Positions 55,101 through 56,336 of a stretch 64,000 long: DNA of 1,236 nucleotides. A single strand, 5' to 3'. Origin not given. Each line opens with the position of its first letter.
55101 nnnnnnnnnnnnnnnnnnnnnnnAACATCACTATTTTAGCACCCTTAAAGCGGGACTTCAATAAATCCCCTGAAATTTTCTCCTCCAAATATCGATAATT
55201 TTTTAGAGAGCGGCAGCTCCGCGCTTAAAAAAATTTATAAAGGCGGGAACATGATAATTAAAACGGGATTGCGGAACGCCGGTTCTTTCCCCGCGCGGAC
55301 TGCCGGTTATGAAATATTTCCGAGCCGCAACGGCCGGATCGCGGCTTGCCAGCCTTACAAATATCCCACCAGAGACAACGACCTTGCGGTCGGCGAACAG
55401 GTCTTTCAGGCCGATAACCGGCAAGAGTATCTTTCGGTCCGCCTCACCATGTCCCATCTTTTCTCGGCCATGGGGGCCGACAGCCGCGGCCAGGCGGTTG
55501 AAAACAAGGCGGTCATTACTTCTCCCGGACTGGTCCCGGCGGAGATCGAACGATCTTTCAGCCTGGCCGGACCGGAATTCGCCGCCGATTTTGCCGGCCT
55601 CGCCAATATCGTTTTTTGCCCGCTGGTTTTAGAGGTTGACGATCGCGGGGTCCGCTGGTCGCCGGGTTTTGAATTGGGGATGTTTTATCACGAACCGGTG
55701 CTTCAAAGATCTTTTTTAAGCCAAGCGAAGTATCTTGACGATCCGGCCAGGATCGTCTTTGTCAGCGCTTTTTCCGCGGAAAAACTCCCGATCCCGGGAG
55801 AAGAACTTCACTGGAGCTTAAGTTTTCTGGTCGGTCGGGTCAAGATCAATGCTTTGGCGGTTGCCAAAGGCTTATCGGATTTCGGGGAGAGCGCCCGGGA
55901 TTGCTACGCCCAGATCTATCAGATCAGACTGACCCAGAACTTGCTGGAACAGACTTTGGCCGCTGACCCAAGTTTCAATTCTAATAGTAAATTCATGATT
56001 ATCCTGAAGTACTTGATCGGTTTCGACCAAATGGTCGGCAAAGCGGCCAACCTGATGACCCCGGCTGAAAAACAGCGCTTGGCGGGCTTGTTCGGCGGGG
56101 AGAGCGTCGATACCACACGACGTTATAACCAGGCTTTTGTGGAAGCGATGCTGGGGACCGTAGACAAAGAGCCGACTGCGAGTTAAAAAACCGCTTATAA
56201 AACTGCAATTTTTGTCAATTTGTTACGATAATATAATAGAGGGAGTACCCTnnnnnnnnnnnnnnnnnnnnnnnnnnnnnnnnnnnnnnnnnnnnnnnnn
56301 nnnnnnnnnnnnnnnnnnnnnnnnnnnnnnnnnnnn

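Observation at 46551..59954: Four eukaryotic-like Ser/Thr kinases in 13 kb, each adjacent to a small partner protein from one of two paralogous families, interleaved with leu genes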

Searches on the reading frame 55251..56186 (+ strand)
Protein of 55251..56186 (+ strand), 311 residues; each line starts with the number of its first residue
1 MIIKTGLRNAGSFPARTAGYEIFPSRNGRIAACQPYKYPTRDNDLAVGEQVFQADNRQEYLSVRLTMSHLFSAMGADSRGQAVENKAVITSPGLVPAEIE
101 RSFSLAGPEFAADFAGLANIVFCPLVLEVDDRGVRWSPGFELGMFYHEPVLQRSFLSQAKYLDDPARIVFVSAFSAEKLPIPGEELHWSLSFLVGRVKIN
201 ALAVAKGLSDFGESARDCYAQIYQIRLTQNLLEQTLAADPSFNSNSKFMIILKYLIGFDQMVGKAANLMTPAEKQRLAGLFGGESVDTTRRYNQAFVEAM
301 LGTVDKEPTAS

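Call 3: search_protein_families(library=pfam, proteins=[window:55251-56186:+], max_evalue=0.01)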
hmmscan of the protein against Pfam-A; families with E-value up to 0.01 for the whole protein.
window:55251-56186:+ (311 aa): 0 families

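Call 10: search_protein_families(library=ncbifam, proteins=[window:55251-56186:+], max_evalue=0.01)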
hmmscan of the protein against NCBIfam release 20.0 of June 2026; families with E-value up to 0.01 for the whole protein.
window:55251-56186:+ (311 aa): 0 families

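Call 11: search_protein_families(library=padloc, proteins=[window:55251-56186:+], max_evalue=0.01)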
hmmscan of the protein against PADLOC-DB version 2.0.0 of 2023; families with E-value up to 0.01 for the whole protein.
window:55251-56186:+ (311 aa): 0 families

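Call 12: find_homologous_proteins(query=window:55251-56186:+)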
Query window:55251-56186:+ (311 aa): 2 proteins with E <= 0.001 among 4543 candidates.
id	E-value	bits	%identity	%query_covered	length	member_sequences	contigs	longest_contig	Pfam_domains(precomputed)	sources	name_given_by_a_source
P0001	2.2e-203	692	100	100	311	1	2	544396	-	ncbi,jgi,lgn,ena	ncbi:MAG: hypothetical protein WCW67_08065 [Candidatus Margulisiibacteriota bacterium]|jgi:hypotheti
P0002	2.5e-135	468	70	100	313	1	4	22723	-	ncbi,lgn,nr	ncbi:MAG: hypothetical protein KKC80_04565 [Candidatus Margulisbacteria bacterium]|nr:hypothetical p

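Call 15: find_encoding_contigs(protein=P0002, flank=10000, max_places=4)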
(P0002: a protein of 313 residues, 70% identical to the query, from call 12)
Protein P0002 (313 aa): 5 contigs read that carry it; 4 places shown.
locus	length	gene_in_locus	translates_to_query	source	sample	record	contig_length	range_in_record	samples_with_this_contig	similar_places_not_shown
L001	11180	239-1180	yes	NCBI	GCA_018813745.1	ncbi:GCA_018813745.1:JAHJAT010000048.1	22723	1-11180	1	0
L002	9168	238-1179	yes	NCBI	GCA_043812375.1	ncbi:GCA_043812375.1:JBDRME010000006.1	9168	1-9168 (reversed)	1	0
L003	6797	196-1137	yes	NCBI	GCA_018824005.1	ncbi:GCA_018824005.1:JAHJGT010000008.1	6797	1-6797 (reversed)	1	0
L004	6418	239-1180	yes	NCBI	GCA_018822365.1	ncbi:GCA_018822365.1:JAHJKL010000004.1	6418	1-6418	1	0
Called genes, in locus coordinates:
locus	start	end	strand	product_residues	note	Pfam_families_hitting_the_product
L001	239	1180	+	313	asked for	-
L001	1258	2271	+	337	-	PF00069:Pkinase, PF07714:PK_Tyr_Ser-Thr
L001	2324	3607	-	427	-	PF00330:Aconitase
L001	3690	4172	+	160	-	-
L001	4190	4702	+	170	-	PF18306:LDcluster4, PF03641:Lysine_decarbox (weak)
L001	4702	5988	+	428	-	PF01964:ThiC_Rad_SAM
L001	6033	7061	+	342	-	-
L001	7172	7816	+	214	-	-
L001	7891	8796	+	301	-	PF00586:AIRS, PF02769:AIRS_C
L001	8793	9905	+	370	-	PF04389:Peptidase_M28, PF01546:Peptidase_M20, PF05343:Peptidase_M42, PF07687:M20_dimer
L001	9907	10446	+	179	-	PF28549:NDPSase_N (weak), PF00293:NUDIX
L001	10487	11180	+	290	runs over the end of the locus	PF02899:Phage_int_SAM_1, PF13495:Phage_int_SAM_4, PF00589:Phage_integrase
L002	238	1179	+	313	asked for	-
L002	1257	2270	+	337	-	PF00069:Pkinase, PF07714:PK_Tyr_Ser-Thr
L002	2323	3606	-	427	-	PF00330:Aconitase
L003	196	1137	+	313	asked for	-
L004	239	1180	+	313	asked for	-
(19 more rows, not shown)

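Call 28: predict_structure(alignment_id=A1)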
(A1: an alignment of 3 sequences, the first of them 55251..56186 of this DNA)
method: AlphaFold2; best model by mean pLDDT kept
length: 311 residues; sequences in the alignment: 3
mean_pLDDT: 63.5   pTM: 0.68
mean pLDDT of the five models: 63.5, 57.1, 53.9, 53.5, 50.9
residues with pLDDT >= 90: 15; 70-90: 131; 50-70: 61; < 50: 104
segments of 3 or more residues with pLDDT < 50: 1-31, 37-59, 126-130, 132-161, 175-182, 307-311
pLDDT, mean of each block of 10 residues (from residue 1): 24 25 31 48 39 48 61 58 60 75 86 82 54 41 42 46 63 46 59 78 70 80 90 87 82 87 87 83 83 92 61 32
secondary structure, 60 per line:
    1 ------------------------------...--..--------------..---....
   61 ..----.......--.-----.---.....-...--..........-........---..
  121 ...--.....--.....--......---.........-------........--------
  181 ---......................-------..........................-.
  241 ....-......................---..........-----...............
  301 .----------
elements in order: E31-33 H57-62 H67-73 E86-90 H97-106 H108-115 E119-123 E126-130 E133-137 H140-145 H149-157 E168-172 H184-205 H213-238 H240-244 H246-267 H271-280 H286-301

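Call 36: search_protein_representatives(alignment_id=A1)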
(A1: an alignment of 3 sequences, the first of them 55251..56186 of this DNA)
Query: 3 sequences, 311 profile positions. Proteins with E-value up to 0.001 (for the whole library): 38; up to 1e-10: 21; up to 1e-30: 6. The best 38 are listed.
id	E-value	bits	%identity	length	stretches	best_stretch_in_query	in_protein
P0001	1.2e-175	599.5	-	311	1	1-311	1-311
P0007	9.9e-106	369.8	-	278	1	4-306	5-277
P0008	9.9e-47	176.0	-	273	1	3-277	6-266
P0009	2.6e-39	151.6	-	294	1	3-269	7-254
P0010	1.5e-31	126.1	-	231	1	1-195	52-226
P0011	6.4e-31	124.0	-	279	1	3-281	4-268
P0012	2.8e-27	112.1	-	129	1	197-306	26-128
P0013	4.0e-27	111.6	-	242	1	46-234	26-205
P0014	1.2e-22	96.8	-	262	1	86-274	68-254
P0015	1.4e-20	90.1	-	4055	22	153-205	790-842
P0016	3.2e-18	82.3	-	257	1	65-231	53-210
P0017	3.7e-17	78.8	-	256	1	82-280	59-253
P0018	5.4e-15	71.7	-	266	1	87-234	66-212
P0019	7.1e-15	71.3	-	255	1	84-268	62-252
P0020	1.1e-13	67.4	-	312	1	8-234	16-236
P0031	5.6e-08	48.7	-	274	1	62-280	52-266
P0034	3.1e-07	46.3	-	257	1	90-234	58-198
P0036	1.7e-06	43.8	-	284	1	93-231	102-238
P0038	1.1e-05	41.1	-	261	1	84-233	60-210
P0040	4.6e-05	39.1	-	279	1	6-230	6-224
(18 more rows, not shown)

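Call 38: find_encoding_contigs(protein=P0009, flank=6000, max_places=2)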
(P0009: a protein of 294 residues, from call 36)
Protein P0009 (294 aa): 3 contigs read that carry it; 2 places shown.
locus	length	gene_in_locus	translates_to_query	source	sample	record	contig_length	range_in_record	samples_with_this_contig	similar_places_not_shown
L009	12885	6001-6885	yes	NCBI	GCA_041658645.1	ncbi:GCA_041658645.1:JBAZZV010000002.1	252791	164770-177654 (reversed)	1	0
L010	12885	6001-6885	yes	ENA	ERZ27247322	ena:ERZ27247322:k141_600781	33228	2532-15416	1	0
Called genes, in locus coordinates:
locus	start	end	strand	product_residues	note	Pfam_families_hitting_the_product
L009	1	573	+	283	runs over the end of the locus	PF01551:Peptidase_M23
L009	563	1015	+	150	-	PF17792:ThiD2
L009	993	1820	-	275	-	-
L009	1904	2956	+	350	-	PF00180:Iso_dh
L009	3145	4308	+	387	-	PF13672:PP2C_2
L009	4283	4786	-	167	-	PF06434:Aconitase_2_N (faint), PF00694:Aconitase_C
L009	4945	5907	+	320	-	PF00069:Pkinase, PF07714:PK_Tyr_Ser-Thr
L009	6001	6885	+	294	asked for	-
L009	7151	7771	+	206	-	-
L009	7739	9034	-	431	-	PF00330:Aconitase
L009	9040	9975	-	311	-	PF04055:Radical_SAM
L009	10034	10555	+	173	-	PF02481:DNA_processg_A (weak), PF18306:LDcluster4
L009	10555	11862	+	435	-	PF01964:ThiC_Rad_SAM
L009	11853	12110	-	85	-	PF05016:ParE_toxin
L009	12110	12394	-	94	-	-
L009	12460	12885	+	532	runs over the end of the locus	PF04055:Radical_SAM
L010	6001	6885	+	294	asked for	-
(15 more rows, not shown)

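Call 39: fold_search(model_id=the predicted structure, library=pdb)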
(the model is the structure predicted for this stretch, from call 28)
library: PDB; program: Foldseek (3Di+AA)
matches with E <= 10: 81; with E <= 0.001: 0
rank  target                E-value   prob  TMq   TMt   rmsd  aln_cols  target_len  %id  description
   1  5gom_A                5.6e-01  0.06  0.13  0.11  25.9       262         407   11  Truncated mitofusin-1, transition-like state (released 2017-02-01)
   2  8v8h_B                1.0e+00  0.03  0.10  0.13  32.4       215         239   10  PI3Ka H1047R co-crystal structure with inhibitor in cryptic pocket near H1047R (compound 4). (released 2024-03-20)
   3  4onr                  1.4e+00  0.14  0.19  0.32  13.0       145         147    8  Crystal structure of Borrelia burgdorferi decorin-binding protein DbpA (released 2014-07-09)
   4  8e12_A                2.7e+00  0.11  0.18  0.27   7.7       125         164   12  Homotrimeric variant of tcTRP9, BGL14 (released 2023-04-12)
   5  5cwm                  2.9e+00  0.05  0.14  0.16  16.1       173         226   10  Crystal structure of de novo designed helical repeat protein DHR64 (released 2015-12-16)
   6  8f6q_A                3.2e+00  0.06  0.12  0.17  13.8       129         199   18  CryoEM structure of designed modular protein oligomer C8-71 (released 2023-11-29)
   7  5ul1_B                3.6e+00  0.01  0.09  0.11  31.5       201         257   12  The co-structure of 3-amino-6-(4-((1-(dimethylamino)propan-2-yl)sulfonyl)phenyl)-N-phenylpyrazine-2-carboxamide and a  (released 2017-05-10)
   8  8gjg_A                3.8e+00  0.04  0.13  0.21  11.6       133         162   15  De novo design of high-affinity protein binders to bioactive helical peptides (released 2024-01-10)
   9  5yew_A                3.8e+00  0.04  0.14  0.12  22.6       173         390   17  Structural basis for GTP hydrolysis and conformational change of mitofusin 1 in mediating mitochondrial fusion (released 2018-01-31)
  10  5yew_C                4.2e+00  0.03  0.13  0.11  22.2       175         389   16  Structural basis for GTP hydrolysis and conformational change of mitofusin 1 in mediating mitochondrial fusion (released 2018-01-31)
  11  6jfm_B                4.2e+00  0.01  0.09  0.07  25.8       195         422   13  Mitofusin2 (MFN2)_T111D (released 2019-11-13)
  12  5a6j_B                4.6e+00  0.08  0.17  0.11   8.8       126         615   12  GH20C, Beta-hexosaminidase from Streptococcus pneumoniae (released 2015-09-23)
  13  6nev_A                4.6e+00  0.03  0.13  0.10  19.2       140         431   12  FAD-dependent monooxygenase TropB from T. stipitatus Y239F Variant (released 2019-08-14)
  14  4cy6_A                4.9e+00  0.04  0.13  0.09  22.2       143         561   17  apo structure of 2-hydroxybiphenyl 3-monooxygenase HbpA (released 2015-03-18)
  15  6net_A                4.9e+00  0.03  0.13  0.10  19.1       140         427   13  FAD-dependent monooxygenase TropB from T. stipitatus substrate complex (released 2019-08-14)
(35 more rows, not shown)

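Call 41: find_encoding_contigs(protein=P0014, flank=5000, max_places=2)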
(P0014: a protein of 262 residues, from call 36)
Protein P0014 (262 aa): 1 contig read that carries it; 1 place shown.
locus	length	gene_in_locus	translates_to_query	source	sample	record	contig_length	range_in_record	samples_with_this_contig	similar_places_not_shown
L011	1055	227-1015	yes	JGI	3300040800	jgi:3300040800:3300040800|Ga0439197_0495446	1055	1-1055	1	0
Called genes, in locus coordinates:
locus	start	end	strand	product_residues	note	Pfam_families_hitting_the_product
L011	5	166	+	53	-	-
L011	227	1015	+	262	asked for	-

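Call 42: find_encoding_contigs(protein=P0020, flank=5000, max_places=2)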
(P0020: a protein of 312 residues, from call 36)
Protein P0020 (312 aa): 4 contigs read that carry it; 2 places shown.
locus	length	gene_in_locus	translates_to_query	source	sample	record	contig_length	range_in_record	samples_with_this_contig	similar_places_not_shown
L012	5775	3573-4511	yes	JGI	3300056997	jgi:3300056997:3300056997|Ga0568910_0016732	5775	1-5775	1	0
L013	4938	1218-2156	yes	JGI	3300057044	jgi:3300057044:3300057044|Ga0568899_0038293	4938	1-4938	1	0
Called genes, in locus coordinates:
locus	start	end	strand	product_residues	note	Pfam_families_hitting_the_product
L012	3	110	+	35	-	?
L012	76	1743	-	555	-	-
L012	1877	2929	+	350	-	PF00180:Iso_dh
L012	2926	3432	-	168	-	PF06434:Aconitase_2_N (faint), PF00694:Aconitase_C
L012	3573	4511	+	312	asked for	-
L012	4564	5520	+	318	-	PF00069:Pkinase, PF07714:PK_Tyr_Ser-Thr, PF03109:ABC1 (weak)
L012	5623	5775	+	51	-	?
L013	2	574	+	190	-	?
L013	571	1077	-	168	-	PF06434:Aconitase_2_N (faint), PF00694:Aconitase_C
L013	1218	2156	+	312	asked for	-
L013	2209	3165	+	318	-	PF00069:Pkinase, PF07714:PK_Tyr_Ser-Thr, PF03109:ABC1 (weak)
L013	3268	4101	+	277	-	-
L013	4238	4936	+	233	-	?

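Call 45: search_solved_structures(query=A3, max_evalue=10)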
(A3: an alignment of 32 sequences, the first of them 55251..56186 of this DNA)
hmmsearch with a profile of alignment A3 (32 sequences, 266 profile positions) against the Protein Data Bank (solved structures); distinct sequences matched with E-value up to 10: 0.

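Call 48: find_related_loci(query=A1, collection=genome_contigs, flank=10000)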
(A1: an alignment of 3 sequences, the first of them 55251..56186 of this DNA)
Query A1 (311 aa) in genome_contigs; peptide patterns used: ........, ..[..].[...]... (x = any residue, [..] = any of these).
44 stretches matched a pattern; 1 encode a relative of the query (tblastn E <= 1e-3); 1 distinct loci.
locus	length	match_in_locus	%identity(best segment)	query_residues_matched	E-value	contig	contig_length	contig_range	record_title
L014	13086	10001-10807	31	8-307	3e-33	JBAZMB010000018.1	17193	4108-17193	MAG: Candidatus Margulisiibacteriota bacterium isolate SO_2017_LW4_30 scaffold_6521_c1_LW137-91_2017, whole genome shotg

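Call 52: search_protein_families(library=pfam, alignment_id=A3, max_evalue=1)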
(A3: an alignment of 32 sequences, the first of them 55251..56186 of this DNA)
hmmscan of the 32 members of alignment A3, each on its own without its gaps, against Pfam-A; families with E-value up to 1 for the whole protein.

A. member 1, window:55251-56186:+ (311 aa): 0 families

B. families by the number of members that match (of 32 scanned): 11 families
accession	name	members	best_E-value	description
PF09305.16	TACI-CRD2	1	0.0088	TACI, cysteine-rich domain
PF03711.20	OKR_DC_1_C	1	0.033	Orn/Lys/Arg decarboxylase, C-terminal domain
PF21293.2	RNAseD_HRDC_C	1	0.046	Ribonuclease D, C-terminal HRDC domain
PF18810.6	PBECR2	1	0.062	phage-Barnase-EndoU-ColicinE5/D-RelE like nuclease2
PF09678.15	Caa3_CtaG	1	0.097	Cytochrome c oxidase caa3 assembly factor (Caa3_CtaG)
PF21808.2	Dynamin-like_hel_bact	1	0.11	Bacterial dynamin-like protein, helical domain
PF00561.26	Abhydrolase_1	1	0.11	alpha/beta hydrolase fold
PF11002.13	RDM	1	0.12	RFPL defining motif (RDM)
PF09115.15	DNApol3-delta_C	1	0.16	DNA polymerase III, delta subunit, C terminal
PF11299.13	DUF3100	1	0.17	Protein of unknown function (DUF3100)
PF02609.21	Exonuc_VII_S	1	0.19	Exonuclease VII small subunit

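Call 56: find_encoding_contigs(protein=P0016, flank=6000, max_places=2)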
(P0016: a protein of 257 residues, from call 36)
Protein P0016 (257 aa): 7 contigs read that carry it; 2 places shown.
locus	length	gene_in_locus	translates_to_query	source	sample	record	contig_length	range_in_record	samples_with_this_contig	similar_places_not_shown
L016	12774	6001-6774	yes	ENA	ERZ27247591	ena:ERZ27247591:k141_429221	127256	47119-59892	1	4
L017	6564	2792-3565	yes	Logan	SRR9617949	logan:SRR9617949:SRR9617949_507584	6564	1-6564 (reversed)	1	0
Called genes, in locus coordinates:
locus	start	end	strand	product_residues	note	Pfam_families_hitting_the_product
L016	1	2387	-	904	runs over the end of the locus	-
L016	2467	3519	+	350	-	PF00180:Iso_dh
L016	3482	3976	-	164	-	PF00694:Aconitase_C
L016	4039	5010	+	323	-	-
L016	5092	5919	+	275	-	PF00069:Pkinase, PF07714:PK_Tyr_Ser-Thr, PF03109:ABC1 (weak)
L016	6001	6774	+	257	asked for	-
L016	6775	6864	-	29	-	-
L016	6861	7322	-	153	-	-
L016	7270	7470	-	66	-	-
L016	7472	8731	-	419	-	PF00330:Aconitase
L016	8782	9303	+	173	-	PF02481:DNA_processg_A, PF18306:LDcluster4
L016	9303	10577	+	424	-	PF01964:ThiC_Rad_SAM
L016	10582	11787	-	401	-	-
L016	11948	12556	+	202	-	PF08241:Methyltransf_11 (weak)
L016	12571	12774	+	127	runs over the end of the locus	-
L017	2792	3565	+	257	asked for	-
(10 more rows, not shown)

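Call 57: find_encoding_contigs(protein=P0031, flank=6000, max_places=2)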
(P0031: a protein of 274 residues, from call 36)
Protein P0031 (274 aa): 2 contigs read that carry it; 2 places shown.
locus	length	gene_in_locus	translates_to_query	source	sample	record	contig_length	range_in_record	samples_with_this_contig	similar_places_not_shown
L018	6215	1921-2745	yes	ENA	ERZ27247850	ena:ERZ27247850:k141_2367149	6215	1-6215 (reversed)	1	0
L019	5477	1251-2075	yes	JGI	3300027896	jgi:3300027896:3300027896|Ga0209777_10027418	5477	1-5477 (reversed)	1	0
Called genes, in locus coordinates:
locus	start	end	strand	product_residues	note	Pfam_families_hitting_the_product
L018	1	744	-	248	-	?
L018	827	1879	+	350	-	PF00180:Iso_dh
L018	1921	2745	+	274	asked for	-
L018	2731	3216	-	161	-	PF00694:Aconitase_C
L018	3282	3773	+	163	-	-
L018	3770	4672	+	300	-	PF14559:TPR_19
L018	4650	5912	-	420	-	PF00330:Aconitase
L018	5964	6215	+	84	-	?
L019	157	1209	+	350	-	PF00180:Iso_dh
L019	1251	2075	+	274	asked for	-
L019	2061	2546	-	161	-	PF00694:Aconitase_C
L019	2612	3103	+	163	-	-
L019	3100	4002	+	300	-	PF14559:TPR_19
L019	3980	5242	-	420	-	PF00330:Aconitase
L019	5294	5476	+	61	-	?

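Call 60: search_protein_families(library=pfam, proteins=[L009:3145-4308:+, L016:4039-5010:+, L018:3282-3773:+, L012:76-1743:-, L009:993-1820:-, L016:6861-7322:-, L013:3268-4101:+], max_evalue=0.1)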
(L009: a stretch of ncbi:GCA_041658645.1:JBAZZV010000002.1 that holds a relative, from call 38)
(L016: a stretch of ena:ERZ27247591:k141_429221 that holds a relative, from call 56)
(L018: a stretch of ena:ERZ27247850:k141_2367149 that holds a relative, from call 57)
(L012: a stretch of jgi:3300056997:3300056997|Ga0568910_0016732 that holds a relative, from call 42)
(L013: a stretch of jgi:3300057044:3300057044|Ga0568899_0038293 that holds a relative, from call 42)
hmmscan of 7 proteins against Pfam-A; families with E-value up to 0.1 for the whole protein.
L009:3145-4308:+ (387 aa): 2 families
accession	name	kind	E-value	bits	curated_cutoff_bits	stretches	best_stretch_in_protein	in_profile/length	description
PF13672.11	PP2C_2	-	2.5e-09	37.5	24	1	59-195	10-135/209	Protein phosphatase 2C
PF00481.26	PP2C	-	7.9e-05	22.9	20.3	1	124-188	71-134/255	Protein phosphatase 2C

L016:4039-5010:+ (323 aa): 1 family
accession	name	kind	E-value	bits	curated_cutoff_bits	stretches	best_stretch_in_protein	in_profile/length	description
PF00488.27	MutS_V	-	0.027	14.9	30.2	1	121-167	66-108/188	MutS domain V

L018:3282-3773:+ (163 aa): 4 families
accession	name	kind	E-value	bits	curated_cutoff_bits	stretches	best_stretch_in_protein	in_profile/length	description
PF00583.31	Acetyltransf_1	-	7.4e-05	23.4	20.7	1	35-136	36-116/116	Acetyltransferase (GNAT) family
PF13508.13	Acetyltransf_7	-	0.00082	20.1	27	1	83-137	34-83/84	Acetyltransferase (GNAT) domain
PF13673.13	Acetyltransf_10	-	0.0012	19.3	23.6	1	89-141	61-112/128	Acetyltransferase (GNAT) domain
PF14542.12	Acetyltransf_CG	-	0.034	14.7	30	1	84-115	29-58/80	GCN5-related N-acetyl-transferase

L012:76-1743:- (555 aa): 0 families

L009:993-1820:- (275 aa): 0 families

L016:6861-7322:- (153 aa): 3 families
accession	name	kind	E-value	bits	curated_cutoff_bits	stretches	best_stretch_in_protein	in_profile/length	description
PF19502.5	DUF6036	-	6.8e-05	23.2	23.6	1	10-144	10-117/164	Nucleotidyltransferase of unknown function (DUF6036)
PF09970.15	DUF2204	-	0.00046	20.3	20.3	1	5-151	3-150/181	Nucleotidyl transferase of unknown function (DUF2204)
PF10706.15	Aminoglyc_resit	-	0.027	15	21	1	11-65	6-61/149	Aminoglycoside-2''-adenylyltransferase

L013:3268-4101:+ (277 aa): 1 family
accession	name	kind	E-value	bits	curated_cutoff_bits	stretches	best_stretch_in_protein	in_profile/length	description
PF08434.16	CLCA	-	0.046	13.6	25.6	1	49-91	99-141/266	Calcium-activated chloride channel N terminal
